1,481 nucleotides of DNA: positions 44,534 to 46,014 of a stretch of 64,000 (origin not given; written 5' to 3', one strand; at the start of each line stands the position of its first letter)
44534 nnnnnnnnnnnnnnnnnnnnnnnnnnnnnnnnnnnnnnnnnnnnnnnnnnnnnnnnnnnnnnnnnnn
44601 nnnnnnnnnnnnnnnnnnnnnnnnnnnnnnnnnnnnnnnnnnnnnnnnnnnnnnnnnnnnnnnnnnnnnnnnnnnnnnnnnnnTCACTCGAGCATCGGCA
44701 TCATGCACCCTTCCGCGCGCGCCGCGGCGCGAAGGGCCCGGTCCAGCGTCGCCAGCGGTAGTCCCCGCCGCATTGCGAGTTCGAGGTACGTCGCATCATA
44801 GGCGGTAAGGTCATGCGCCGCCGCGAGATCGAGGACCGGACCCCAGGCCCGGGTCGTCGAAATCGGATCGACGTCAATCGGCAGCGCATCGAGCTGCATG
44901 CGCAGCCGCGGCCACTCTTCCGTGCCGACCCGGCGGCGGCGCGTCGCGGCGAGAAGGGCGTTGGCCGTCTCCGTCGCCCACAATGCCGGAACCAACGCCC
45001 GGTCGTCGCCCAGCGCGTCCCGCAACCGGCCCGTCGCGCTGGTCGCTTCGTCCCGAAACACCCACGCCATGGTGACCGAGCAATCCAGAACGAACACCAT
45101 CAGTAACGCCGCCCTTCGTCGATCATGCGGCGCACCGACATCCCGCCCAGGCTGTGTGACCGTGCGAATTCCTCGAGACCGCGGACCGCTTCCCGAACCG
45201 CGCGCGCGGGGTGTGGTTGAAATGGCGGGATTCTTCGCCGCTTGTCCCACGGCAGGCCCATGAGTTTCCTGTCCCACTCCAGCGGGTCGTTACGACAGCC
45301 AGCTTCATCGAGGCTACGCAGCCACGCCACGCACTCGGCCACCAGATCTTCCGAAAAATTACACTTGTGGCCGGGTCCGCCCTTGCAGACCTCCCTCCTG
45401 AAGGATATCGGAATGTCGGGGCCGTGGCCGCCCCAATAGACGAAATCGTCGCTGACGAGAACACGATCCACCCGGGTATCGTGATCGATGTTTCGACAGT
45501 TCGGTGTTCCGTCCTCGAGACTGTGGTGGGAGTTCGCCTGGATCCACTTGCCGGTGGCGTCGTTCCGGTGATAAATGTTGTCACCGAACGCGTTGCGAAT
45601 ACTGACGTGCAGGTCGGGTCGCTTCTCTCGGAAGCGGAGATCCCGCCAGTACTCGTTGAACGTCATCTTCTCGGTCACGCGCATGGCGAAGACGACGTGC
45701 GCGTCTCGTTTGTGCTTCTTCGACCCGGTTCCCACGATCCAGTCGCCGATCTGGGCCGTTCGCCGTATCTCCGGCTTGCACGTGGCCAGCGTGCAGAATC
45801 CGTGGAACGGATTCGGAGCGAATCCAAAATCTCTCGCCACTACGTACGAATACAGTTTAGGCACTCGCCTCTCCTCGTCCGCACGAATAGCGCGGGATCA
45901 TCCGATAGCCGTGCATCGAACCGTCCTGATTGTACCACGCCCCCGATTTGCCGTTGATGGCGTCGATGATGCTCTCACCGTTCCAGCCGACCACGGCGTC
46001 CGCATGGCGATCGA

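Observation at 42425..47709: Thymidine-hypermodification-type enzyme set on a bacterial chromosome, converging from two operons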

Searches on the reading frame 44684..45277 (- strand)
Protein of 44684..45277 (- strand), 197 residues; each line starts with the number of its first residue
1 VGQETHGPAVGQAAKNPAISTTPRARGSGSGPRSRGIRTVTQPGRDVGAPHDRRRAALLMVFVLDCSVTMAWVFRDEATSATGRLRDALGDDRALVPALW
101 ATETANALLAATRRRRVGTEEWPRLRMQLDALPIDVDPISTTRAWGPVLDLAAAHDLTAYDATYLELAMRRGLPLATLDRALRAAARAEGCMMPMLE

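Call 3: search_protein_families(library=pfam, proteins=[window:44684-45277:-], max_evalue=0.01)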
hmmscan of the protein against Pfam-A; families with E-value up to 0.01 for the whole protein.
window:44684-45277:- (197 aa): 1 family
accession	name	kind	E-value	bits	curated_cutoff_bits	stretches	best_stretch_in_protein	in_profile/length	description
PF01850.27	PIN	-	2e-08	35.3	23.6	1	63-187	2-119/120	PIN domain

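Call 4: search_protein_families(library=padloc, proteins=[window:44684-45277:-], max_evalue=0.01)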
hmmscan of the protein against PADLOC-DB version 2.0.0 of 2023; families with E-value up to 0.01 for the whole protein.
window:44684-45277:- (197 aa): 0 families

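Call 5: search_protein_families(library=ncbifam, proteins=[window:44684-45277:-], max_evalue=0.01)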
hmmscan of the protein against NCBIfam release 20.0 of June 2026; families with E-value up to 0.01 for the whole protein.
window:44684-45277:- (197 aa): 0 families

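Call 6: search_protein_families(library=phrogs, proteins=[window:44684-45277:-], max_evalue=0.01)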
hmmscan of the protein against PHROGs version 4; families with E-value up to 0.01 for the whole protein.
window:44684-45277:- (197 aa): 0 families

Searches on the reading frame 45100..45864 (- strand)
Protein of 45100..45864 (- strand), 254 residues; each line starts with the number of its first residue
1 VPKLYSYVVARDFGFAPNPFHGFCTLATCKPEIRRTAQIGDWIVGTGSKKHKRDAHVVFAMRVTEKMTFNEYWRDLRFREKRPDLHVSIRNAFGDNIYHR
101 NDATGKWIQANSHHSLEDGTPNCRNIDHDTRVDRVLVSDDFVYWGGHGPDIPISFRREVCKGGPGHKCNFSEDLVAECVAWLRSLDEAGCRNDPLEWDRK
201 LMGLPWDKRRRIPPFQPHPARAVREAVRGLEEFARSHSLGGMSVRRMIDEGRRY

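Call 3: search_protein_families(library=pfam, proteins=[window:45100-45864:-], max_evalue=0.01)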
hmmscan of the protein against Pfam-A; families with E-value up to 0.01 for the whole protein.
window:45100-45864:- (254 aa): 1 family
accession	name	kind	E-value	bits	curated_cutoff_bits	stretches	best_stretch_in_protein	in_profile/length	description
PF18753.6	Nmad2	-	1.8e-74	250.1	26.1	1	1-199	1-198/200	Nucleotide modification associated domain 2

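Call 4: search_protein_families(library=padloc, proteins=[window:45100-45864:-], max_evalue=0.01)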
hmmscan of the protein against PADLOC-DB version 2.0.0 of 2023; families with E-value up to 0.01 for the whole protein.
window:45100-45864:- (254 aa): 0 families

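Call 5: search_protein_families(library=ncbifam, proteins=[window:45100-45864:-], max_evalue=0.01)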
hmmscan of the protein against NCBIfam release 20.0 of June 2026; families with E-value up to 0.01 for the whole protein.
window:45100-45864:- (254 aa): 0 families

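Call 6: search_protein_families(library=phrogs, proteins=[window:45100-45864:-], max_evalue=0.01)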
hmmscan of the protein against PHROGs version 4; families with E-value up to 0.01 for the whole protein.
window:45100-45864:- (254 aa): 0 families

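Call 25: find_related_loci(query=window:45100-45864:-, collection=genome_contigs, flank=8000)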
Query window:45100-45864:- (254 aa) in genome_contigs; peptide patterns used: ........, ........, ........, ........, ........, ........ (x = any residue, [..] = any of these).
132 stretches matched a pattern; 96 encode a relative of the query (tblastn E <= 1e-3); the best 80 are kept; 80 distinct loci.
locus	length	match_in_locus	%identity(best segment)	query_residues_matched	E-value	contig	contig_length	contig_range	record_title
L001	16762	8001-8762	74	1-254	6e-132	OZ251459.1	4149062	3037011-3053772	MAG: uncultured Candidatus Binatia bacterium isolate da1d9dc7-a60c-4903-b102-0a77710175cf genome assembly, chromosome: 1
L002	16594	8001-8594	62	1-198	5e-86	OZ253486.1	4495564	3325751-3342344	MAG: Dehalococcoidia bacterium isolate 22d52d86-1ac5-48a8-ba2c-9c03d7305c6a genome assembly, chromosome: 1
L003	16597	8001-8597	71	1-199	2e-100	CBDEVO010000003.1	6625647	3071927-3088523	MAG: Vicinamibacterales bacterium isolate af2fa338-4f39-4c0d-83fa-ec8062318583 genome assembly, contig: contig_3, whole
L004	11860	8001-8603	60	1-201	1e-83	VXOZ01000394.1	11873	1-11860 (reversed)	MAG: Chloroflexi bacterium isolate SB0662_bin_44 NODE_4490_length_11873_cov_31.755035, whole genome shotgun sequence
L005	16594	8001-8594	62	1-197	1e-82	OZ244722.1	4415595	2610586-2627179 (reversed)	MAG: Dehalococcoidia bacterium isolate b077b08e-e145-448e-a96a-cce4e44968b6 genome assembly, chromosome: 1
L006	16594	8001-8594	61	1-198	9e-82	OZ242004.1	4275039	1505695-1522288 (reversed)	MAG: Dehalococcoidia bacterium isolate 6092164f-d889-4bea-886a-f75bca8a53ef genome assembly, chromosome: 1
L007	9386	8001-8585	61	3-197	1e-81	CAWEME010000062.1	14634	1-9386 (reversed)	MAG: uncultured Alphaproteobacteria bacterium isolate MFD03044.bin.1.109 genome assembly, contig: contig_68965, whole ge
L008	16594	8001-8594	59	1-198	1e-80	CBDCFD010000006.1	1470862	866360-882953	MAG: Dehalococcoidia bacterium isolate 00984b42-5fdc-41aa-b48b-cfc3a05d4d85 genome assembly, contig: contig_6, whole gen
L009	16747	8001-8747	51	1-236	2e-80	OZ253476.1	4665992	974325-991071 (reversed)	MAG: Dehalococcoidia bacterium isolate f6f1a14d-75c1-44c4-996a-bd844335e16e genome assembly, chromosome: 1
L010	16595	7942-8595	55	1-216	4e-80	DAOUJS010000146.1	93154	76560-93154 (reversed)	MAG TPA_asm: Dehalococcoidia bacterium isolate S34_277 k113_127125, whole genome shotgun sequence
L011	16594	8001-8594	59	1-198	9e-80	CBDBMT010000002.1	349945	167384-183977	MAG: Dehalococcoidia bacterium isolate 1551c8a5-dc05-4db4-a2c2-06e96cfb4e9a genome assembly, contig: contig_2, whole gen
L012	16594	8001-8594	58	1-198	3e-79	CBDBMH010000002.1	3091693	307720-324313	MAG: Dehalococcoidia bacterium isolate 54ca6173-90b9-4e1c-a49d-3e10b3dce350 genome assembly, contig: contig_2, whole gen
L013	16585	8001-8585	59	2-197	2e-78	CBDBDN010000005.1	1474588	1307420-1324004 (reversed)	MAG: Dehalococcoidia bacterium isolate 358923a9-09b8-419b-a7c8-a792b221afc8 genome assembly, contig: contig_5, whole gen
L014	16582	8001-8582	58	3-197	1e-76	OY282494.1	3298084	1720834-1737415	MAG: uncultured Dehalococcoidia bacterium genome assembly, chromosome: 1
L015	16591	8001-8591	59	2-199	2e-76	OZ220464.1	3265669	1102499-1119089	MAG: Dehalococcoidia bacterium isolate 865023ef-8e16-4315-bfec-facb54b4b210 genome assembly, chromosome: 1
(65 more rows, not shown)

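Call 45: find_homologous_proteins(query=window:45100-45864:-, max_evalue=0.001)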
Query window:45100-45864:- (254 aa): 6581 proteins with E <= 0.001 among 7009 candidates; the best 120 are listed.
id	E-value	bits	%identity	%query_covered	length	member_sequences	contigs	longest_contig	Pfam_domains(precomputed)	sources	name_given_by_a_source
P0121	1.1e-175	601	98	100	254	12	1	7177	PF18753.7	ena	-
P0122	3.6e-164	563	91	100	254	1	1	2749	PF18753.7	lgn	-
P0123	3.9e-151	520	84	100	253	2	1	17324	PF18753.7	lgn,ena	-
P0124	4.9e-151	520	86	100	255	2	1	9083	PF18753.7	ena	-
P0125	1.9e-146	505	82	100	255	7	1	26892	PF18753.7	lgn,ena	-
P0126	2.2e-139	482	77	100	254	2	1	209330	PF18753.7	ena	-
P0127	7.1e-136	470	76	100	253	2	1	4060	PF18753.7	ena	-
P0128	1.8e-135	469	77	100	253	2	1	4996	PF18753.7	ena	-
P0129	2.7e-135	468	74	100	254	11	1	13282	PF18753.7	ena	-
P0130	1.3e-134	466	76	100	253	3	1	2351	PF18753.7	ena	-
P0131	4.7e-134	464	74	100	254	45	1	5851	PF18753.7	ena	-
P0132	8.1e-134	464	76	100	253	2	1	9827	PF18753.7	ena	-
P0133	3.7e-132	458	74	100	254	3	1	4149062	PF18753.7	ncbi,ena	-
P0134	3.7e-130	452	73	100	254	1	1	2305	PF18753.7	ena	-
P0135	1.9e-115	403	66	100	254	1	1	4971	PF18753.7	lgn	-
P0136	4.7e-100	353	72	79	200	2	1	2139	PF18753.7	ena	-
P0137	3.4e-99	350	71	78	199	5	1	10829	PF18753.7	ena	-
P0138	8.7e-98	345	70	78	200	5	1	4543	PF18753.7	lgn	-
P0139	1.4e-97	345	71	77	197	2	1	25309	PF18753.7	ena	-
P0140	4.9e-97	343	68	78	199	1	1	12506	PF18753.7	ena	-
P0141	4.3e-95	337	71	78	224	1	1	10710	PF18753.7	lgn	-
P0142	1.4e-94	335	68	78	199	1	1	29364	PF18753.7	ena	-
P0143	5.2e-94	333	66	79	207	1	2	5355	PF18753.7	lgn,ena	-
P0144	4.3e-92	327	67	78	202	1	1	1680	PF18753.7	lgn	-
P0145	1.2e-90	322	64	78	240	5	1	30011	PF18753.7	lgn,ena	-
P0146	3.7e-90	320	66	78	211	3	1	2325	PF18753.7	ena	-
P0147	3.4e-89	317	62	80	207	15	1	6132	PF18753.7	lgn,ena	-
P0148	6.8e-89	316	64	78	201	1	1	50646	PF18753.7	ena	-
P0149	7.1e-89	316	64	78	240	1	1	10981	PF18753.7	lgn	-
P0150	1.6e-88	315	64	78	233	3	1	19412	PF18753.7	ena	-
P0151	5.1e-88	313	64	78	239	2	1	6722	PF18753.7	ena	-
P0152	2.7e-87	311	63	78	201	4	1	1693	PF18753.7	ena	-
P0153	4.0e-86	307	64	78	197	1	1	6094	PF18753.7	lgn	-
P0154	2.0e-85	305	61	78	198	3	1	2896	PF18753.7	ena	-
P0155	4.0e-85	304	62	78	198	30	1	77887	PF18753.7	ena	-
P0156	7.0e-84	300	61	76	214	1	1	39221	PF18753.7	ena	-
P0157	7.3e-84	300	62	78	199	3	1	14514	PF18753.7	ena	-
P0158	7.7e-84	300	62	78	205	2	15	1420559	PF18753.7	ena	-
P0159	8.5e-84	299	62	78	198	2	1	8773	PF18753.7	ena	-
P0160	1.6e-83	299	61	78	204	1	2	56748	PF18753.7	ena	-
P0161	1.8e-83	298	64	78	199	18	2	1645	PF18753.7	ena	-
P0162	8.6e-83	296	62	78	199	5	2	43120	PF18753.7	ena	-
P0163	1.1e-82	296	61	78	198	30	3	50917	PF18753.7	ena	-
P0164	1.6e-82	295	64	77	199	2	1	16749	PF18753.7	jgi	jgi:hypothetical protein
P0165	3.3e-82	294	64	76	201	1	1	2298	PF18753.7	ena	-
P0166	9.1e-82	293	62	78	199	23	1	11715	PF18753.7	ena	-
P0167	1.0e-81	293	59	77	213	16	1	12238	PF18753.7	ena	-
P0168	1.0e-81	293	61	77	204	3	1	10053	PF18753.7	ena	-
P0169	1.2e-81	292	61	77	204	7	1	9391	PF18753.7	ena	-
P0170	1.3e-81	292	60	78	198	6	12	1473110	PF18753.7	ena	-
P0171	2.1e-81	292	62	77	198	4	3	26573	PF18753.7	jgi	jgi:hypothetical protein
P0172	2.5e-81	291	58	83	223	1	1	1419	PF18753.7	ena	-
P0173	4.7e-81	291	63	77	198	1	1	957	PF18753.7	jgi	jgi:hypothetical protein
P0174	8.3e-81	290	57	77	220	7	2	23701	PF18753.7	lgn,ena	-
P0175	9.5e-81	289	58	77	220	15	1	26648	PF18753.7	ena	-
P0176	9.8e-81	289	62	78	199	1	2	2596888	PF18753.7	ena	-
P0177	1.0e-80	289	60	77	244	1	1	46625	PF18753.7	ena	-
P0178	1.2e-80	289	63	77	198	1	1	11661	PF18753.7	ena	-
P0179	1.7e-80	289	60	78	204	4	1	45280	PF18753.7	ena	-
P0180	1.9e-80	289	60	78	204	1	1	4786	PF18753.7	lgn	-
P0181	1.9e-80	288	60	76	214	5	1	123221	PF18753.7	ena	-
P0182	2.6e-80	288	61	77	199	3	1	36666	PF18753.7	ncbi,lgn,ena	-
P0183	2.9e-80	288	60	78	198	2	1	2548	PF18753.7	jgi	jgi:hypothetical protein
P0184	3.2e-80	288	64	77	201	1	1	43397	PF18753.7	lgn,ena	-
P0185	3.2e-80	288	61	77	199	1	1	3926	PF18753.7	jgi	jgi:hypothetical protein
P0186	5.7e-80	287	60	78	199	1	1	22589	PF18753.7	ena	-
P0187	6.0e-80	287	61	77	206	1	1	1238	PF18753.7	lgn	-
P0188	6.1e-80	287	61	77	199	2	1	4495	PF18753.7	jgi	jgi:hypothetical protein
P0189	6.1e-80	287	61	78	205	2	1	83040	PF18753.7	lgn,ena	-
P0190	7.0e-80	287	59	77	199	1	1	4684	PF18753.7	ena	-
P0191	7.4e-80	287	64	77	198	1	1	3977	PF18753.7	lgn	-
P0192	7.7e-80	287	64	75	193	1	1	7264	PF18753.7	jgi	jgi:Nucleotide modification associated domain 2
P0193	8.1e-80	286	61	78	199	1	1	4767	PF18753.7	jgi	jgi:hypothetical protein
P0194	8.2e-80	286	58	76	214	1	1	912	PF18753.7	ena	-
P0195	8.4e-80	286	61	77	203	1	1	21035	PF18753.7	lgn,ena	-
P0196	9.6e-80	286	61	77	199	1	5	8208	PF18753.7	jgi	jgi:hypothetical protein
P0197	1.3e-79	286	61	77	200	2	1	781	PF18753.7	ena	-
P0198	1.6e-79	285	61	77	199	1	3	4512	PF18753.7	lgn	-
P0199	1.8e-79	285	63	77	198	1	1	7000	PF18753.7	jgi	jgi:hypothetical protein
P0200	1.9e-79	285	61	77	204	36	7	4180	PF18753.7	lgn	-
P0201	2.0e-79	285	63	77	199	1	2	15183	PF18753.7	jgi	jgi:hypothetical protein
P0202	2.3e-79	285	60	77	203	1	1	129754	PF18753.7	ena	-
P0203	2.3e-79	285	58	77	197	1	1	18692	PF18753.7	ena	-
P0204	2.5e-79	285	60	78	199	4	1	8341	PF18753.7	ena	-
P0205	3.4e-79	284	59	78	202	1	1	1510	PF18753.7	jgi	jgi:hypothetical protein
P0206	3.7e-79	284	60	78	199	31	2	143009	PF18753.7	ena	-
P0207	4.2e-79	284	58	78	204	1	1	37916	PF18753.7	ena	-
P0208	4.3e-79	284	60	77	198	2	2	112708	PF18753.7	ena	-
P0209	5.1e-79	284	62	77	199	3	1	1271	PF18753.7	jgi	-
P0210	5.4e-79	284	62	76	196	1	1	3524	PF18753.7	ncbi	ncbi:MAG: hypothetical protein ACRDG7_19230, partial [Candidatus Limnocylindria bacterium]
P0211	5.7e-79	284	61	77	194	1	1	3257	PF18753.7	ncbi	-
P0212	6.3e-79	284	60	78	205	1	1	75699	PF18753.7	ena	-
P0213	6.7e-79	283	60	78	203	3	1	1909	PF18753.7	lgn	-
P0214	7.9e-79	283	60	77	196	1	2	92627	PF18753.7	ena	-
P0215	8.0e-79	283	59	78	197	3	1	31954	PF18753.7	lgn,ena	-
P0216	8.2e-79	283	59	78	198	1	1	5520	PF18753.7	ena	-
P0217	8.7e-79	283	62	77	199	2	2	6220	PF18753.7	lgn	-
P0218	8.8e-79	283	61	77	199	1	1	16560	PF18753.7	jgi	jgi:hypothetical protein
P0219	9.0e-79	283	60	78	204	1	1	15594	PF18753.7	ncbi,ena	-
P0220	9.1e-79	283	60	78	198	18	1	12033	PF18753.7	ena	-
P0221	1.0e-78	283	62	77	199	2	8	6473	PF18753.7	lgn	-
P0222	1.0e-78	283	63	77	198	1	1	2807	PF18753.7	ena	-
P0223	1.1e-78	283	63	78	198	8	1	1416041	PF18753.7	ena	-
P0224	1.1e-78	283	60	78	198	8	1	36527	PF18753.7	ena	-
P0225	1.2e-78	283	61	77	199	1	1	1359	PF18753.7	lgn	-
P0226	1.2e-78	283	62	78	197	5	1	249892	PF18753.7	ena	-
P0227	1.2e-78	283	58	78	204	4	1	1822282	PF18753.7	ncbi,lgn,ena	-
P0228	1.3e-78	282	60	75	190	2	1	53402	PF18753.7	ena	-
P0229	1.3e-78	282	62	78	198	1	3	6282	PF18753.7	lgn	-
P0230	1.3e-78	282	64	69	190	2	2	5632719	PF18753.7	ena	-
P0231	1.4e-78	282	59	77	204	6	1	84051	PF18753.7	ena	-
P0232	1.6e-78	282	62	77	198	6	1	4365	PF18753.7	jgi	jgi:hypothetical protein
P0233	1.6e-78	282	59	78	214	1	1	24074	PF18753.7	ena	-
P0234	1.7e-78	282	61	77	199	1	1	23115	PF18753.7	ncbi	-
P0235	2.0e-78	282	60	78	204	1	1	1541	PF18753.7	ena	-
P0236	2.2e-78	282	57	77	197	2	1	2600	PF18753.7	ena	-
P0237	2.4e-78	282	60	78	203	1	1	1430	PF18753.7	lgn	-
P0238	2.5e-78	282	59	77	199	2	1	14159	PF18753.7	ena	-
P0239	2.7e-78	281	61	78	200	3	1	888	PF18753.7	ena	-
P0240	2.7e-78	281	62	78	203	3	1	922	PF18753.7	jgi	jgi:hypothetical protein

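Call 54: predict_structure(alignment_id=A2)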
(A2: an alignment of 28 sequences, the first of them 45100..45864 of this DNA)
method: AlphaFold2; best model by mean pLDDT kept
length: 254 residues; sequences in the alignment: 28
mean_pLDDT: 71.9   pTM: 0.67
mean pLDDT of the five models: 71.9, 69.0, 65.2, 51.4, 49.3
residues with pLDDT >= 90: 48; 70-90: 93; 50-70: 85; < 50: 28
segments of 3 or more residues with pLDDT < 50: 12-14, 200-219
pLDDT, mean of each block of 10 residues (from residue 1): 83 52 79 93 76 66 93 81 53 70 88 75 88 91 75 82 80 91 75 51 33 40 63 63 64 57
secondary structure, 60 per line:
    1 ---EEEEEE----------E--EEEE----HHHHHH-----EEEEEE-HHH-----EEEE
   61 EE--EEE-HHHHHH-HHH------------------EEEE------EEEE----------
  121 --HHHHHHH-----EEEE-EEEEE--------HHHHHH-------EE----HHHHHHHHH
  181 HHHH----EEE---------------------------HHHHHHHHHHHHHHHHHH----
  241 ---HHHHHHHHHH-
elements in order: E4-9 E23-26 H31-36 E42-47 E57-62 E65-67 H69-74 E97-100 E107-110 H123-129 E135-138 E140-144 H153-158 H172-184 E189-191 H219-236 H244-253

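Call 58: fold_search(model_id=the predicted structure, library=pdb)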
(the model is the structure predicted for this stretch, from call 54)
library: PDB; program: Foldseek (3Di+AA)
matches with E <= 10: 135; with E <= 0.001: 0
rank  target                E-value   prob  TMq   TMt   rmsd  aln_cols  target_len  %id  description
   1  2p5d                  8.2e-03  0.90  0.30  0.46   7.0       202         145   10  Crystal structure of MJECL36 from Methanocaldococcus jannaschii DSM 2661 (released 2007-09-18)
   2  5y6c_A                1.4e-02  0.85  0.31  0.46   6.4       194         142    9  Crystal structure of ZmASCH S128A mutant protein from Zymomonas mobilis (released 2018-07-18)
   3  2ar1                  3.8e-02  0.75  0.31  0.45   8.4       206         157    6  Structure of Hypothetical protein from Leishmania major (released 2005-08-30)
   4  6p0f                  4.9e-02  0.75  0.34  0.47   6.7       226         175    9  N-terminal domain of Thermococcus Gammatolerans McrB (released 2019-12-18)
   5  5j3e_A                7.2e-02  0.33  0.27  0.36   8.0       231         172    8  Crystal Structure of Human THYN1 protein in complex with 5-methylcytosine containing DNA (released 2016-04-20)
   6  3iuw_A                1.1e-01  0.35  0.17  0.43   5.3        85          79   12  Crystal structure of Activating signal cointegrator (NP_814290.1) from ENTEROCOCCUS FAECALIS V583 at 1.58 A resolution (released 2009-09-15)
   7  6p0g_A                1.6e-01  0.51  0.35  0.48   6.5       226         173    9  N-terminal domain of Thermococcus Gammatolerans McrB bound to m5C DNA (released 2019-12-18)
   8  2eve                  1.7e-01  0.38  0.29  0.44   8.6       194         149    7  X-Ray Crystal Structure of Protein PSPTO5229 from Pseudomonas syringae. Northeast Structural Genomics Consortium Target  (released 2005-11-08)
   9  2gks_A                1.7e-01  0.28  0.14  0.07   4.2        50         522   32  Crystal Structure of the Bi-functional ATP Sulfurylase-APS Kinase from Aquifex aeolicus, a Chemolithotrophic Thermophi (released 2007-03-06)
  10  3iuw_B                1.8e-01  0.30  0.17  0.43   5.3        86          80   12  Crystal structure of Activating signal cointegrator (NP_814290.1) from ENTEROCOCCUS FAECALIS V583 at 1.58 A resolution (released 2009-09-15)
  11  2gks_B                1.9e-01  0.09  0.15  0.09  17.8       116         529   14  Crystal Structure of the Bi-functional ATP Sulfurylase-APS Kinase from Aquifex aeolicus, a Chemolithotrophic Thermophi (released 2007-03-06)
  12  5j3e_B                2.4e-01  0.16  0.26  0.35   9.4       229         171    8  Crystal Structure of Human THYN1 protein in complex with 5-methylcytosine containing DNA (released 2016-04-20)
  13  2g2x_A                2.6e-01  0.20  0.21  0.32   8.6       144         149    8  X-Ray Crystal Structure Protein Q88CH6 from Pseudomonas putida. Northeast Structural Genomics Consortium Target PpR72. (released 2006-03-14)
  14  8alz_A                3.6e-01  0.21  0.27  0.27   8.3       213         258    6  Cryo-EM structure of ASCC3 in complex with ASC1 (released 2023-03-08)
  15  4rcm_A                3.8e-01  0.08  0.16  0.21   7.8        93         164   13  Crystal structure of the Pho92 YTH domain in complex with m6A (released 2014-11-19)
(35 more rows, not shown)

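Call 88: fold_search(model_id=the predicted structure, library=viral)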
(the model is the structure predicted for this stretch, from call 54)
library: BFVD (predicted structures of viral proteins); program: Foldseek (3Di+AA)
matches with E <= 10: 41; with E <= 0.001: 0
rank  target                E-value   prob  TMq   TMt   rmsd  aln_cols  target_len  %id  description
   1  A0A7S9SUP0            1.9e-03  0.99  0.33  0.48   5.7       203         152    8  Uncharacterized protein [Virus NIOZ-UU159]
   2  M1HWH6                2.9e-03  0.99  0.34  0.55   5.7       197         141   10  (no name in the UniProt tables at hand)
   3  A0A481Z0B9            4.3e-03  0.57  0.23  0.18  17.7       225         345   12  Uncharacterized protein [Mimivirus LCMiAC01]
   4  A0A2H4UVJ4            1.4e-01  0.23  0.28  0.24  18.6       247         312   10  EVE domain-containing protein [Bodo saltans virus]
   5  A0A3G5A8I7            4.9e-01  0.08  0.20  0.15  19.5       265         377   11  Glycosyltransferase [Hyperionvirus sp.]
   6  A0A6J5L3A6            8.8e-01  0.06  0.15  0.11  14.7       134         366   13  Uncharacterized protein [uncultured Caudovirales phage]
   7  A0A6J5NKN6            9.3e-01  0.07  0.13  0.32   5.2        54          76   18  Uncharacterized protein [uncultured Caudovirales phage]
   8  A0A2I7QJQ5            1.1e+00  0.10  0.16  0.27   4.7        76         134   10  (no name in the UniProt tables at hand)
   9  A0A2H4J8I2            1.6e+00  0.03  0.19  0.17  17.1       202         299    9  Uncharacterized protein [uncultured Caudovirales phage]
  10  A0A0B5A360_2          1.8e+00  0.02  0.12  0.05  19.8       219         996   11  Tape measure protein [Mycobacterium phage Cosmo]
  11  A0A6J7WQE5            2.3e+00  0.01  0.11  0.06  24.4       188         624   14  Uncharacterized protein [uncultured Caudovirales phage]
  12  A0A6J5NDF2            2.6e+00  0.06  0.13  0.12   4.7        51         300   16  Uncharacterized protein (Fragment) [uncultured Caudovirales phage]
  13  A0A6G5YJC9            2.6e+00  0.04  0.13  0.23   4.6        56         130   16  (no name in the UniProt tables at hand)
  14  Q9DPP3                3.1e+00  0.01  0.10  0.08  23.9       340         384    9  US6 membrane glycoprotein D [Meleagrid herpesvirus 1]
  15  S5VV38                3.6e+00  0.01  0.14  0.06  25.9       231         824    8  Uncharacterized protein [Pseudomonas phage PaBG]
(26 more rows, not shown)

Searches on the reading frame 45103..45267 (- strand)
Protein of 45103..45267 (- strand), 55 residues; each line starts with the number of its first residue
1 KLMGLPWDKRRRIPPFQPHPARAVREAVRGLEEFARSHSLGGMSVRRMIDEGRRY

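Call 83: search_protein_families(library=pfam, proteins=[window:45103-45267:-], max_evalue=5)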
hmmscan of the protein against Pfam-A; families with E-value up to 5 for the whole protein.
seq(55 aa): 0 families
